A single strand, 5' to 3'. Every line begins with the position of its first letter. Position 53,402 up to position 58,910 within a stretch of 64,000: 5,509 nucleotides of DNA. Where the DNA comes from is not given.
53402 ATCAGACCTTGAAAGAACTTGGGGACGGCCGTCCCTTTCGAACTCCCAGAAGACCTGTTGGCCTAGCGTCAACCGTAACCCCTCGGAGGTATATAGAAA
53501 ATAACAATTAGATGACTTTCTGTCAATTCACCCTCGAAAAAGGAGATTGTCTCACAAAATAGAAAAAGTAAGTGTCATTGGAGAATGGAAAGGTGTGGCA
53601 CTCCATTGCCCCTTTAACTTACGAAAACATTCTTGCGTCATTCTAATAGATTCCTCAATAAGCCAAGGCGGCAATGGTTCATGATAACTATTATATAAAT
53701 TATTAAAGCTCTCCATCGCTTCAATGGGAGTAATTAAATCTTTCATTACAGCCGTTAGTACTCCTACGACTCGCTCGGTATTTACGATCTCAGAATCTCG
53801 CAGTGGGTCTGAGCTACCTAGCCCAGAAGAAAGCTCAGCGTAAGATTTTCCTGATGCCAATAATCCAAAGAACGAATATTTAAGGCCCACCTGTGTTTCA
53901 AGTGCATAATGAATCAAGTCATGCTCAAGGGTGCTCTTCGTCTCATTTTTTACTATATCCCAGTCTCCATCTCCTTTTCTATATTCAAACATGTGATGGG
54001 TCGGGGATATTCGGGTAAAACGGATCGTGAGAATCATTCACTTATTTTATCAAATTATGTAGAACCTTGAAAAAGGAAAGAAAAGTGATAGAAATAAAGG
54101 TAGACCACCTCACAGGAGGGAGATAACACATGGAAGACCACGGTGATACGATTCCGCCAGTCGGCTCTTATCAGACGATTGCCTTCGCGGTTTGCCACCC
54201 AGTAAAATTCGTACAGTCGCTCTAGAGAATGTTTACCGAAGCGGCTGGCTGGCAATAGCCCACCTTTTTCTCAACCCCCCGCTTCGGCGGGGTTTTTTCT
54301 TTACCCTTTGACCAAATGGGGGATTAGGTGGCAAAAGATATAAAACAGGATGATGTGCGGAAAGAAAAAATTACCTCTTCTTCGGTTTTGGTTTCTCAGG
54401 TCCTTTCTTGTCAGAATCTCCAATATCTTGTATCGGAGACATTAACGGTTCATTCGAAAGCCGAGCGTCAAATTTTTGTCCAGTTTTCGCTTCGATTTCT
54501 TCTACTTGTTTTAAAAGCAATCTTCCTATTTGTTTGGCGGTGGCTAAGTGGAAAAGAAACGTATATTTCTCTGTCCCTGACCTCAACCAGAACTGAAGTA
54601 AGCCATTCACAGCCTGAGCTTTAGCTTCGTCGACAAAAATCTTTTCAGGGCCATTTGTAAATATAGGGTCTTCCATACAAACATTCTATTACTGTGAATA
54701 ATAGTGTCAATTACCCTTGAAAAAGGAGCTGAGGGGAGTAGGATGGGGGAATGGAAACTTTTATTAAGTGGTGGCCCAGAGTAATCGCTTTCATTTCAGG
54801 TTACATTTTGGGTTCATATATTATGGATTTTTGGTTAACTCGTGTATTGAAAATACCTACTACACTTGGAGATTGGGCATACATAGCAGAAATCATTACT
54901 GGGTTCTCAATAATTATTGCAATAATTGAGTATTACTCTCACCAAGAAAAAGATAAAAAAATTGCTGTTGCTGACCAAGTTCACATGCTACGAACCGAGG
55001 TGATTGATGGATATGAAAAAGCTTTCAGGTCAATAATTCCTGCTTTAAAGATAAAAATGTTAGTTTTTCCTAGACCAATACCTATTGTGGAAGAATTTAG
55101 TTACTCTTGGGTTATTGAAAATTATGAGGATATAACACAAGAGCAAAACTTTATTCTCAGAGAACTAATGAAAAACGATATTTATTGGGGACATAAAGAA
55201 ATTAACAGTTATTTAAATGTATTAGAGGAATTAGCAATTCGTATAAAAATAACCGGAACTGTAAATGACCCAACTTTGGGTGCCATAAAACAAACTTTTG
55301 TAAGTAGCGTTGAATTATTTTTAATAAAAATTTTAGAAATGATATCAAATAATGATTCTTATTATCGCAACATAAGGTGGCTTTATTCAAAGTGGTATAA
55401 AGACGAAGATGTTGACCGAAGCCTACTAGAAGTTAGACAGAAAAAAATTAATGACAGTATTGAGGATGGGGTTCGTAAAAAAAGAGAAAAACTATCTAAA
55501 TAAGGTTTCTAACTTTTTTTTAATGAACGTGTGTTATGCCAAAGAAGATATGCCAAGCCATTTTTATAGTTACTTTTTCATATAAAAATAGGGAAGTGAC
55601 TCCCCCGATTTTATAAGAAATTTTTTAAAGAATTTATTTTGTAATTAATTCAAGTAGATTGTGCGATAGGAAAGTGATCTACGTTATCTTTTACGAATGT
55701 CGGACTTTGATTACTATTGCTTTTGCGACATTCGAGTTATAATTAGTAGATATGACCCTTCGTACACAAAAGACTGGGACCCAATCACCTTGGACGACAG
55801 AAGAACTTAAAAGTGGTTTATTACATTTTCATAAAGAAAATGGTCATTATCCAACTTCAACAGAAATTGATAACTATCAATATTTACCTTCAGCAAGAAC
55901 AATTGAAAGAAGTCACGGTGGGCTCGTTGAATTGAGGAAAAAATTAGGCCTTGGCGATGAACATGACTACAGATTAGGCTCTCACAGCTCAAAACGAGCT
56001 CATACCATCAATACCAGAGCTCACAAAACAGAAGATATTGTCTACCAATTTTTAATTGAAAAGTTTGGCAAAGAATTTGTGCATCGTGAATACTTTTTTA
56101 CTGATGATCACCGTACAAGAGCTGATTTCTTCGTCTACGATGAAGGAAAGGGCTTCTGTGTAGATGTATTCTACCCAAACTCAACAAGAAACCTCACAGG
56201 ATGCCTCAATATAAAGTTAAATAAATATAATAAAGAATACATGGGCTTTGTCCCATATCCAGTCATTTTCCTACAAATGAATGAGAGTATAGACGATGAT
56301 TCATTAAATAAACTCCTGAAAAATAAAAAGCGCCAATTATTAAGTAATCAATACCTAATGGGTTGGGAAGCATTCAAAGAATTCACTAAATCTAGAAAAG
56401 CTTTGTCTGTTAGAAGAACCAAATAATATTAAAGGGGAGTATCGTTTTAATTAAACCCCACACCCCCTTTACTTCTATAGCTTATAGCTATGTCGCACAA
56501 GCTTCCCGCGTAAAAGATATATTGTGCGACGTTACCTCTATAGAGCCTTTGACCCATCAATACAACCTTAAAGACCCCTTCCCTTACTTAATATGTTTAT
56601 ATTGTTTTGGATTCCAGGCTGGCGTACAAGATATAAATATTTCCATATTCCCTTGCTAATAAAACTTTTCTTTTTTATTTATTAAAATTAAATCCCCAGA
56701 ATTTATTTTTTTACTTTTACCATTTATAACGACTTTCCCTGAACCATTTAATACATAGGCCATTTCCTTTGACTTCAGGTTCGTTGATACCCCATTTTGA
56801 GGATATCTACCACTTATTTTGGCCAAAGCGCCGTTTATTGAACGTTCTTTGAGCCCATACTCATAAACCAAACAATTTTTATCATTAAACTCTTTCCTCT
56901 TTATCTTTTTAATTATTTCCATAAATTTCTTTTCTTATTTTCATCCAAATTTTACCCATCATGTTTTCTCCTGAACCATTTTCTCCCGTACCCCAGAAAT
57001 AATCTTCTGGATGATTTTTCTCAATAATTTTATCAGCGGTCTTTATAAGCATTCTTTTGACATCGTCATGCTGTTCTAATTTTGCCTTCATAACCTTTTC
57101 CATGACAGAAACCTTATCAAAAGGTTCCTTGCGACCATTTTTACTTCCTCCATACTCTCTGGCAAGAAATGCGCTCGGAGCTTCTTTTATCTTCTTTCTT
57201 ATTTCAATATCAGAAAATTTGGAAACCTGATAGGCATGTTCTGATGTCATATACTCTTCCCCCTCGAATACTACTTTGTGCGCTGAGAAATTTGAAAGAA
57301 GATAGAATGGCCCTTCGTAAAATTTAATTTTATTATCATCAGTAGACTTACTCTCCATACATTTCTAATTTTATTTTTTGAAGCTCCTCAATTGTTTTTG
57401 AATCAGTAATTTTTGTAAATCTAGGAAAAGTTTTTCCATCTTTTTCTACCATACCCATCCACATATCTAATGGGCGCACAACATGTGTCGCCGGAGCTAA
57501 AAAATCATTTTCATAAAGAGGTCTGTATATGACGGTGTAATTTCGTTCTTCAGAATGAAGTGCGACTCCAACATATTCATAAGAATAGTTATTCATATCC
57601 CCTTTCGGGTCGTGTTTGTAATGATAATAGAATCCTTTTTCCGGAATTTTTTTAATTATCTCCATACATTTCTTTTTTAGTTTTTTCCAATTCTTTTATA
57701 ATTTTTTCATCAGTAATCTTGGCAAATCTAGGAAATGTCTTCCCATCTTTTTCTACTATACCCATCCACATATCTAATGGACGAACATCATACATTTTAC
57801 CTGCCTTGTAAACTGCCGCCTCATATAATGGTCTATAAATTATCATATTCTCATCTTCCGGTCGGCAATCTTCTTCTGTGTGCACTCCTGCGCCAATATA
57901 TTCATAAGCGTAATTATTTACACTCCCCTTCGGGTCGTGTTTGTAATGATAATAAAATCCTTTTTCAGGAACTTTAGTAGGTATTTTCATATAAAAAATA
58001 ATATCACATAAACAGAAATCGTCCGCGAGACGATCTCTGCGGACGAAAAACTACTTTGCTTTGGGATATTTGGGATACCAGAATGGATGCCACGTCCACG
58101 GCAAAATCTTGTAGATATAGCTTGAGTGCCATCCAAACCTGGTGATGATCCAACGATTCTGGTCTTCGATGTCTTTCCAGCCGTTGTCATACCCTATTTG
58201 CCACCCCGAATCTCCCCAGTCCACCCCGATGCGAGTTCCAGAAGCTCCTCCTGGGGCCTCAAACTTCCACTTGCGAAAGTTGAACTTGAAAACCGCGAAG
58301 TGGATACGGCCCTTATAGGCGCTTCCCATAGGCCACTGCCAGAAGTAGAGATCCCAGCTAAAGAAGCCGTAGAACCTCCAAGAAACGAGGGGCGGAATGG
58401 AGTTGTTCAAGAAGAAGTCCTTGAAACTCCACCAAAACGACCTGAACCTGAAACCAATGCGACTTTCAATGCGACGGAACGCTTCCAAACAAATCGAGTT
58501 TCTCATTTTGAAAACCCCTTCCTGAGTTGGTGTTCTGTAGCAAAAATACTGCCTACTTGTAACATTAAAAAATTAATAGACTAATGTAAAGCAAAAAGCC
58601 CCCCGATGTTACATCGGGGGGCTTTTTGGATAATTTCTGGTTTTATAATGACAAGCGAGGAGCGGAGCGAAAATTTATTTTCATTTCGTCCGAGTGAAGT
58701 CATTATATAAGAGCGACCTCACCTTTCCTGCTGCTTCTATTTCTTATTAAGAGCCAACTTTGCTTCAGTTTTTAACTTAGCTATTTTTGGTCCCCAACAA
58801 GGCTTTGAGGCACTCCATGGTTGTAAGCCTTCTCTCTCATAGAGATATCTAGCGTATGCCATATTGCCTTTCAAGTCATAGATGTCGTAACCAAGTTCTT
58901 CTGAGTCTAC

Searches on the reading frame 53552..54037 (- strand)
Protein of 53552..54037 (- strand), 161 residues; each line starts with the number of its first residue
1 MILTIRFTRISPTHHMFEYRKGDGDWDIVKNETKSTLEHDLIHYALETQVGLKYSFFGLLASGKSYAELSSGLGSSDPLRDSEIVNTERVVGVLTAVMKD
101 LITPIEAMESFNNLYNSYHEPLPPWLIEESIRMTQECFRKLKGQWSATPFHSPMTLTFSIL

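Call 12: search_protein_families(library=pfam, proteins=[window:53552-54037:-], max_evalue=0.1)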
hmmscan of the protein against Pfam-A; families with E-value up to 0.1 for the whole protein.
window:53552-54037:- (161 aa): 0 families

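Call 14: find_encoding_contigs(protein=window:53552-54037:-, flank=6000, max_places=10)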
Protein window:53552-54037:- (161 aa): no gene with exactly this product is on record in the collection.

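Call 15: find_related_loci(query=window:53552-54037:-, collection=genome_contigs, flank=4000)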
Query window:53552-54037:- (161 aa) in genome_contigs; peptide patterns used: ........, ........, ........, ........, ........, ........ (x = any residue, [..] = any of these).
152 stretches matched a pattern, but none encodes a relative of the query by tblastn (E <= 1e-3).

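Call 18: find_homologous_proteins(query=window:53552-54037:-)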
Query window:53552-54037:- (161 aa): 17 proteins with E <= 0.001 among 35 candidates.
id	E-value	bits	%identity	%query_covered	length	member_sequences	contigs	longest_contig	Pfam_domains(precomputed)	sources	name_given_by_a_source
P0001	1.4e-92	326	100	91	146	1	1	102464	-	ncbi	-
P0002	3.6e-36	142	46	98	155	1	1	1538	-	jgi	jgi:hypothetical protein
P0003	1.4e-31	128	45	97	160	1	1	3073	-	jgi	jgi:hypothetical protein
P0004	1.4e-31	128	46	98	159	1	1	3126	-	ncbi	-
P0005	1.4e-31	128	41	98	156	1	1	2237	-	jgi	jgi:hypothetical protein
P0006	4.0e-31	126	42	99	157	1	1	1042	-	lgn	-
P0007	2.2e-30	124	41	98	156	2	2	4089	-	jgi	-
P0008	3.1e-30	123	41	98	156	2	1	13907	-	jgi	-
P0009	8.7e-29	118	43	97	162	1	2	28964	-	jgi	jgi:hypothetical protein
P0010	1.2e-28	118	39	98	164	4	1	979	-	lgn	-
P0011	3.6e-28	116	43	98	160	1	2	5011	-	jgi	jgi:hypothetical protein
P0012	4.6e-28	116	39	98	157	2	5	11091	-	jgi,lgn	jgi:hypothetical protein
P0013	8.0e-26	109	50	69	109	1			-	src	-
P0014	9.2e-26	109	41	98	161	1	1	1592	-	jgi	jgi:hypothetical protein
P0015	1.8e-25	108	38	98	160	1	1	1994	-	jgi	jgi:hypothetical protein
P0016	5.2e-25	106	36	98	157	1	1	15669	-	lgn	-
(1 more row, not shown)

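Call 19: find_encoding_contigs(protein=P0001, flank=3000, max_places=3)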
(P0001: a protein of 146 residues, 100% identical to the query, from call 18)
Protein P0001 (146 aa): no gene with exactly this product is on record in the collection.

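Call 20: find_encoding_contigs(protein=P0009, flank=4000, max_places=3)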
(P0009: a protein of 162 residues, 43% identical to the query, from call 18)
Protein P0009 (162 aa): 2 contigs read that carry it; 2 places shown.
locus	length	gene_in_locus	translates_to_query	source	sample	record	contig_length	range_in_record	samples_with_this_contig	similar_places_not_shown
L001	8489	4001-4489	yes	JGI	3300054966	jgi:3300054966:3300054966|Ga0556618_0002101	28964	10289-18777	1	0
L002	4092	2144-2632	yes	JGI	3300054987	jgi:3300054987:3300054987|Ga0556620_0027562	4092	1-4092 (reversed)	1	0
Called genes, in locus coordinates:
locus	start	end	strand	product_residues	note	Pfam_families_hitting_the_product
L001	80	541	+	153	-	PF14588:YjgF_endoribonc, PF01042:Ribonuc_L-PSP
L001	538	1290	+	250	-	PF03009:GDPD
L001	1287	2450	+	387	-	PF04339:FemAB_like, PF13480:Acetyltransf_6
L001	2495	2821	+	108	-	PF04014:MazE_antitoxin, PF15937:PrlF_antitoxin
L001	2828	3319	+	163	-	PF11663:Toxin_YhaV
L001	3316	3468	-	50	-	-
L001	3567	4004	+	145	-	PF11969:DcpS_C, PF01230:HIT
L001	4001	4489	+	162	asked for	-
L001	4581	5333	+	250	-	PF14219:DUF4328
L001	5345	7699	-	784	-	PF02861:Clp_N, PF00004:AAA, PF17871:AAA_lid_9, PF00004:AAA, PF07724:AAA_2, PF07728:AAA_5, PF13401:AAA_22 (weak), PF10431:ClpB_D2-small, +11 more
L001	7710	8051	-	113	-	PF02617:ClpS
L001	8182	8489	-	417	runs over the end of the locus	PF00817:IMS, PF11798:IMS_HHH (faint), PF11799:IMS_C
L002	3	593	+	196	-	?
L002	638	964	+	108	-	PF04014:MazE_antitoxin, PF15937:PrlF_antitoxin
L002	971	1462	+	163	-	PF11663:Toxin_YhaV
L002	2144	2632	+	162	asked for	-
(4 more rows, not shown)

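Call 21: find_encoding_contigs(protein=P0008, flank=4000, max_places=3)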
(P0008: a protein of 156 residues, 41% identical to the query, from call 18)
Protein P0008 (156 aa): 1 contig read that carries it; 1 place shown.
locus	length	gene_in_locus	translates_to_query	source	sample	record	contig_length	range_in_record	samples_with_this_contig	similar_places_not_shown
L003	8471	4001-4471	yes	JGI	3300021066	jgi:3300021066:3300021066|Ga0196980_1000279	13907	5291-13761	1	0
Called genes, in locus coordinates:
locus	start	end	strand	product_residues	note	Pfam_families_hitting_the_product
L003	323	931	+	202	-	-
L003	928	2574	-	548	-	PF04024:PspC, PF22571:LiaI-LiaF-TM_PspC, PF10988:DUF2807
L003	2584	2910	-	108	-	PF03551:PadR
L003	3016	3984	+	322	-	PF01018:GTP1_OBG, PF01926:MMR_HSR1, PF02421:FeoB_N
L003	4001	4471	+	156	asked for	-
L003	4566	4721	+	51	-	-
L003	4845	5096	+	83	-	-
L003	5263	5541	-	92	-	-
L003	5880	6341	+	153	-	PF00849:PseudoU_synth_2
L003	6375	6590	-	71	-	-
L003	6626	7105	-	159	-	PF00011:HSP20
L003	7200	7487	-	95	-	-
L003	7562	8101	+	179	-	-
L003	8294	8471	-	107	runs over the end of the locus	?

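Call 31: find_encoding_contigs(protein=P0004, flank=3000, max_places=2)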
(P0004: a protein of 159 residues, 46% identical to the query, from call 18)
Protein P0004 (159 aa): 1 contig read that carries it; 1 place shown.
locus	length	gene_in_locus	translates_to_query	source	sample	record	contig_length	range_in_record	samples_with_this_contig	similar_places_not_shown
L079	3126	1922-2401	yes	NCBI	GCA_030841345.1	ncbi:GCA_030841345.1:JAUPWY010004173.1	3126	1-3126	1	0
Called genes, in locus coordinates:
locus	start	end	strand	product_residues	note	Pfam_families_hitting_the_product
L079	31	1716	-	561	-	PF01839:FG-GAP (faint), PF13517:FG-GAP_3, PF07593:UnbV_ASPIC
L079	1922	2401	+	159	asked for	-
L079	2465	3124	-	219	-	?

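Call 32: find_encoding_contigs(protein=P0003, flank=3000, max_places=2)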
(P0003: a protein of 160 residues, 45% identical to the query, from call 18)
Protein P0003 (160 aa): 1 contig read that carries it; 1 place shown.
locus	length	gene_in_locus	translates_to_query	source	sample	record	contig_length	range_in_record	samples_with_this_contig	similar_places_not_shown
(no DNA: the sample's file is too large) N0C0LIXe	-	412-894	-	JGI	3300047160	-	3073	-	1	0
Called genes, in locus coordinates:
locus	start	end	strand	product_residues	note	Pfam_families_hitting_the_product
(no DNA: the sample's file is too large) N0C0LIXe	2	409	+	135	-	?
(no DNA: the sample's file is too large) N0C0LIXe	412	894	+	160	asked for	-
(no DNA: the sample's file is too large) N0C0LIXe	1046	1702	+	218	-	PF14219:DUF4328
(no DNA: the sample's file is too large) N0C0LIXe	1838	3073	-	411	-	?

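Call 33: find_encoding_contigs(protein=P0012, flank=3000, max_places=3)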
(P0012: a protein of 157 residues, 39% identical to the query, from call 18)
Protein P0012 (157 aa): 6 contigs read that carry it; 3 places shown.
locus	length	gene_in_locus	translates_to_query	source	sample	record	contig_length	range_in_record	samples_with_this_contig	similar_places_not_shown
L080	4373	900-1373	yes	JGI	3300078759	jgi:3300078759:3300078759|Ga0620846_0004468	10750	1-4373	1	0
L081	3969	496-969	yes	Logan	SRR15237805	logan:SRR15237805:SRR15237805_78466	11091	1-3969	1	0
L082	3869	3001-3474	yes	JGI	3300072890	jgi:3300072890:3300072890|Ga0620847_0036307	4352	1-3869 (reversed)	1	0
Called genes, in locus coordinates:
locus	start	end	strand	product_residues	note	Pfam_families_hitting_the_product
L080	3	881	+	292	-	?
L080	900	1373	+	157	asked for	-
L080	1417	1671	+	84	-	-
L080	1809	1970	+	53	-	-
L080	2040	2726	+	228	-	PF00849:PseudoU_synth_2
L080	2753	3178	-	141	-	-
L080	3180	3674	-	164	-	-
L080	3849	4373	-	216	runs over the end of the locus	PF13827:DUF4189 (faint)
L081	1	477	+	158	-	?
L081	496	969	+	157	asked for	-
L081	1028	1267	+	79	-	-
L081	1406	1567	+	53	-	-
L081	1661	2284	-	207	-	PF00226:DnaJ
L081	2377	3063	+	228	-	PF00849:PseudoU_synth_2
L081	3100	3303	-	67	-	-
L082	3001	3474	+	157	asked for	-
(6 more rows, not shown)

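Call 34: find_encoding_contigs(protein=P0016, flank=3000, max_places=2)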
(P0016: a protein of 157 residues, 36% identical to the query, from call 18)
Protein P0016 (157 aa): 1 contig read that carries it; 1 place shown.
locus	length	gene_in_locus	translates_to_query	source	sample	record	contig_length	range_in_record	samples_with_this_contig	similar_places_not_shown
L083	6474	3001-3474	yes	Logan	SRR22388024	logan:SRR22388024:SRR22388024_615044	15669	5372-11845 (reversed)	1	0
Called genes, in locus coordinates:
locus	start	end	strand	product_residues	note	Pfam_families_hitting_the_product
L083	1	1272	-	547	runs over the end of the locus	PF04024:PspC, PF22571:LiaI-LiaF-TM_PspC, PF10988:DUF2807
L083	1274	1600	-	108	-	PF03551:PadR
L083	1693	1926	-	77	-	-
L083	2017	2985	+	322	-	PF01018:GTP1_OBG, PF01926:MMR_HSR1, PF02421:FeoB_N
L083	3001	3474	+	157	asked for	-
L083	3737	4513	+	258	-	PF00849:PseudoU_synth_2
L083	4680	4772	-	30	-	-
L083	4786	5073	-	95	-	-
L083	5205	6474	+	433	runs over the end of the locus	PF00512:HisKA (weak), PF02518:HATPase_c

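Call 37: find_related_loci(query=window:53552-54037:-, collection=viral_contigs, flank=3000)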
Query window:53552-54037:- (161 aa) in viral_contigs; peptide patterns used: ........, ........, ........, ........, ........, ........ (x = any residue, [..] = any of these).
17 stretches matched a pattern, but none encodes a relative of the query by tblastn (E <= 1e-3).

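Call 49: search_solved_structures(query=A1, max_evalue=1)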
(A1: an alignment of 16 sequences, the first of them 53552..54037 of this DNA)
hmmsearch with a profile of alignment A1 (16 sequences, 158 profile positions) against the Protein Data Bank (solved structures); distinct sequences matched with E-value up to 1: 1.
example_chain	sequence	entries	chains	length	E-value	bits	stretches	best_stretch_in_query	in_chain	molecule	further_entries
2ooj_A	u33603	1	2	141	0.46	13.8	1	50-93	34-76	Hypothetical protein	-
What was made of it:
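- Tried and rejected: A profile search of PDB sequences found nothing (call 49).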

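Call 52: predict_structure(alignment_id=A1)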
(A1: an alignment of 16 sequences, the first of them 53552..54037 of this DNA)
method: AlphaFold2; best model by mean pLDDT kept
length: 161 residues; sequences in the alignment: 16
mean_pLDDT: 91.9   pTM: 0.88
mean pLDDT of the five models: 91.9, 89.4, 89.3, 89.3, 88.0
residues with pLDDT >= 90: 131; 70-90: 20; 50-70: 9; < 50: 1
segments of 3 or more residues with pLDDT < 50: none
pLDDT, mean of each block of 10 residues (from residue 1): 96 96 93 91 98 93 88 56 88 95 98 94 96 98 97 96 73
secondary structure, 60 per line:
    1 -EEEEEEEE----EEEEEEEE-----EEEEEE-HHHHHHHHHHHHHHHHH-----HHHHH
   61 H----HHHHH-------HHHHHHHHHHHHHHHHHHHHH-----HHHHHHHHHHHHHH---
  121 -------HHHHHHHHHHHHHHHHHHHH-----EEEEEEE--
elements in order: E2-9 E14-21 E27-32 H34-50 H56-61 H66-70 H78-98 H104-117 H128-147 E153-159
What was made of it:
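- Tried and rejected: The model is confident (pLDDT 92; call 52).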

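Call 55: fold_search(model_id=the predicted structure, library=pdb)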
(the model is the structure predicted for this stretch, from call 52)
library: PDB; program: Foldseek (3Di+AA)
matches with E <= 10: 513; with E <= 0.001: 0
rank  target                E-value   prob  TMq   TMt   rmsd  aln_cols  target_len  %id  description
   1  9r2l_A                1.0e-01  0.25  0.23  0.26  17.7       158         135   14  De novo designed N37 protein fold (released 2025-05-14)
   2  9r2l_B                3.4e-01  0.10  0.19  0.22  18.1       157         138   14  De novo designed N37 protein fold (released 2025-05-14)
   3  8wt9_A                4.5e-01  0.12  0.22  0.12  19.0       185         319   11  Cryo-EM structure of the IS621 recombinase in complex with bridge RNA, donor DNA, and target DNA in the post-strand ex (released 2024-06-26)
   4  4reg                  6.7e-01  0.04  0.15  0.10  16.0        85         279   15  Crystal Structure Analysis of PF0642 (released 2015-10-28)
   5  4ep5                  7.5e-01  0.05  0.17  0.17  18.8       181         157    8  Thermus thermophilus RuvC structure (released 2012-11-14)
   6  9lp9_A                7.9e-01  0.11  0.23  0.12  20.5       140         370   11  The cryo-EM structure of retron Eco8 in a standby state (released 2025-11-19)
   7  8wt9_D                7.9e-01  0.09  0.22  0.12  18.7       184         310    9  Cryo-EM structure of the IS621 recombinase in complex with bridge RNA, donor DNA, and target DNA in the post-strand ex (released 2024-06-26)
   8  9r2o_B                7.9e-01  0.08  0.24  0.25  10.9       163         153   14  De novo designed N5 protein fold (released 2025-05-14)
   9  8wt6_C                7.9e-01  0.08  0.22  0.13  18.7       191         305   10  Cryo-EM structure of the IS621 recombinase in complex with bridge RNA, donor DNA, and target DNA in the pre-strand exc (released 2024-06-26)
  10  9r2o_A                8.3e-01  0.06  0.21  0.21  11.8       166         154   16  De novo designed N5 protein fold (released 2025-05-14)
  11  8wt6_D                9.3e-01  0.08  0.22  0.12  19.6       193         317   13  Cryo-EM structure of the IS621 recombinase in complex with bridge RNA, donor DNA, and target DNA in the pre-strand exc (released 2024-06-26)
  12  2gtd_A                9.9e-01  0.21  0.19  0.13   5.9        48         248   14  Crystal Structure of a Type III Pantothenate Kinase: Insight into the Catalysis of an Essential Coenzyme A Biosyntheti (released 2006-08-01)
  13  5l1a                  1.0e+00  0.14  0.23  0.31  10.5       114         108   12  Crystal structure of uncharacterized protein LPG2271 from Legionella pneumophila (released 2016-08-10)
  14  8wt6_A                1.0e+00  0.08  0.22  0.12  18.8       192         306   10  Cryo-EM structure of the IS621 recombinase in complex with bridge RNA, donor DNA, and target DNA in the pre-strand exc (released 2024-06-26)
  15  8wt9_C                1.2e+00  0.08  0.22  0.12  19.1       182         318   11  Cryo-EM structure of the IS621 recombinase in complex with bridge RNA, donor DNA, and target DNA in the post-strand ex (released 2024-06-26)
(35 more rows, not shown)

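Call 71: find_related_loci(query=A1, collection=metagenome_contigs, flank=2000)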
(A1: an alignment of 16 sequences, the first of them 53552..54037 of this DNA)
Query A1 (161 aa) in metagenome_contigs; peptide patterns used: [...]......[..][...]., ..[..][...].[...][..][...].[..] (x = any residue, [..] = any of these).
366 stretches matched a pattern; 296 encode a relative of the query (tblastn E <= 1e-3); the best 80 are kept; 80 distinct loci.
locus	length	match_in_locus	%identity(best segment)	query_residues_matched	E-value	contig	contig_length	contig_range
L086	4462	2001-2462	46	3-158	6e-42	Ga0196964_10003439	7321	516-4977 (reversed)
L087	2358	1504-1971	44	3-160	8e-41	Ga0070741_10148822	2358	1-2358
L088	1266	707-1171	42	3-160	1e-40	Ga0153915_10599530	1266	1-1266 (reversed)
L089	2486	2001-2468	44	2-159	5e-39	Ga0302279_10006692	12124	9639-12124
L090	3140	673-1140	44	3-160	3e-38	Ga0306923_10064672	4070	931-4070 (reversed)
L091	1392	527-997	45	2-160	5e-39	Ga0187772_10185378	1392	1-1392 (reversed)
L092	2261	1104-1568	43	2-158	1e-37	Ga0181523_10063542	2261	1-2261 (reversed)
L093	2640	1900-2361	44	3-158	5e-37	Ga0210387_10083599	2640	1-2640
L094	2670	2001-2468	42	3-160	5e-37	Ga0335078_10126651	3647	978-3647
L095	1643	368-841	41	2-158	7e-37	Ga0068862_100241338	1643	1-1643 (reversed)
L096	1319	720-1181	43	3-158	2e-37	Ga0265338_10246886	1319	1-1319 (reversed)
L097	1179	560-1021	43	3-158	8e-38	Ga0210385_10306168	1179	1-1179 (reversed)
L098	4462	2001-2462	43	3-158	4e-36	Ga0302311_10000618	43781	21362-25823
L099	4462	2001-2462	43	3-158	2e-36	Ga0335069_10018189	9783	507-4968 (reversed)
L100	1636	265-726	44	3-158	9e-37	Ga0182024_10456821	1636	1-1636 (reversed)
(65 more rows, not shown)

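Call 93: search_protein_families(library=padloc, proteins=[window:53552-54037:-], max_evalue=0.01)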
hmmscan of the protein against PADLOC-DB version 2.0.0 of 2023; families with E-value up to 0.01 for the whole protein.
window:53552-54037:- (161 aa): 0 families

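Call 94: search_protein_families(library=phrogs, proteins=[window:53552-54037:-], max_evalue=0.01)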
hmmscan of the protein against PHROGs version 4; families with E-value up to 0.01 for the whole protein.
window:53552-54037:- (161 aa): 0 families

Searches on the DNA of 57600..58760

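Call 77: search_rna_families(source=window, start=57600, end=58760, threshold=evalue, max_evalue=1)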
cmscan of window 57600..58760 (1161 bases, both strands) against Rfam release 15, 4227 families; matches with E-value up to 1: 16.
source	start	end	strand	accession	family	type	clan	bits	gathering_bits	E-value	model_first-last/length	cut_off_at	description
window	58593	58747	-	RF04178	BTnc005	Gene; sRNA;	-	33.6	174.8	1.3e-05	1-205/205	no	Bacteroides sRNA BTnc005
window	58590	58714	-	RF00506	Thr_leader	Cis-reg; leader;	-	33.5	55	0.00037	1-118/118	no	Threonine operon leader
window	58589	58700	-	RF00514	His_leader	Cis-reg; leader;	-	30.3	49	0.011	1-126/126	no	Histidine operon leader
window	58476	58627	+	RF04184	BTnc060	Gene; sRNA;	-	28.3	228.9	0.042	1-213/213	no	Bacteroides sRNA BTnc060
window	58595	58689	-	RF02844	RefA9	Gene; antisense;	-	28.3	49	0.059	1-64/64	no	Enterococcus sRNA A9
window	58526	58629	+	RF02495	ohsC_RNA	Gene; antitoxin;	-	27.1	50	0.12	1-77/77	no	Oppression of Hydrophobic ORF by sRNA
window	58562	58630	+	RF00514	His_leader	Cis-reg; leader;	-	24.9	49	0.14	1-126/126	no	Histidine operon leader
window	58538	58678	+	RF04128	MIR8562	Gene; miRNA;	-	23.5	211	0.082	43-201/242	no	MIR8562 microRNA precursor family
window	58566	58656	-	RF01770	rimP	Cis-reg; leader;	-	23.1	47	0.42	1-102/102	no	Gammaprotebacteria rimP leader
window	58503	58637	+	RF00557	L10_leader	Cis-reg; leader;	-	22.9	44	0.29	1-138/138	no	Ribosomal protein L10 leader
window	58589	58684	-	RF02053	STnc430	Gene; sRNA;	-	22.9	47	0.58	1-162/162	no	Enterobacterial sRNA STnc430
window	58541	58631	+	RF01859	Phe_leader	Cis-reg; leader;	-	21.8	55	0.71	1-125/125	no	Phenylalanine leader peptide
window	58591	58628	-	RF04038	mir-5985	Gene; miRNA;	-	20.4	100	0.62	1-74/74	no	mir-5985 microRNA precursor family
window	58531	58629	+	RF00125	IS128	Gene; sRNA;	-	19.7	80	0.23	95-204/209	no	IS128 RNA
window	58597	58627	-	RF02901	AaHKsRNA41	Gene; sRNA;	-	15.3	97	0.97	153-183/187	no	Aggregatibacter sRNA 41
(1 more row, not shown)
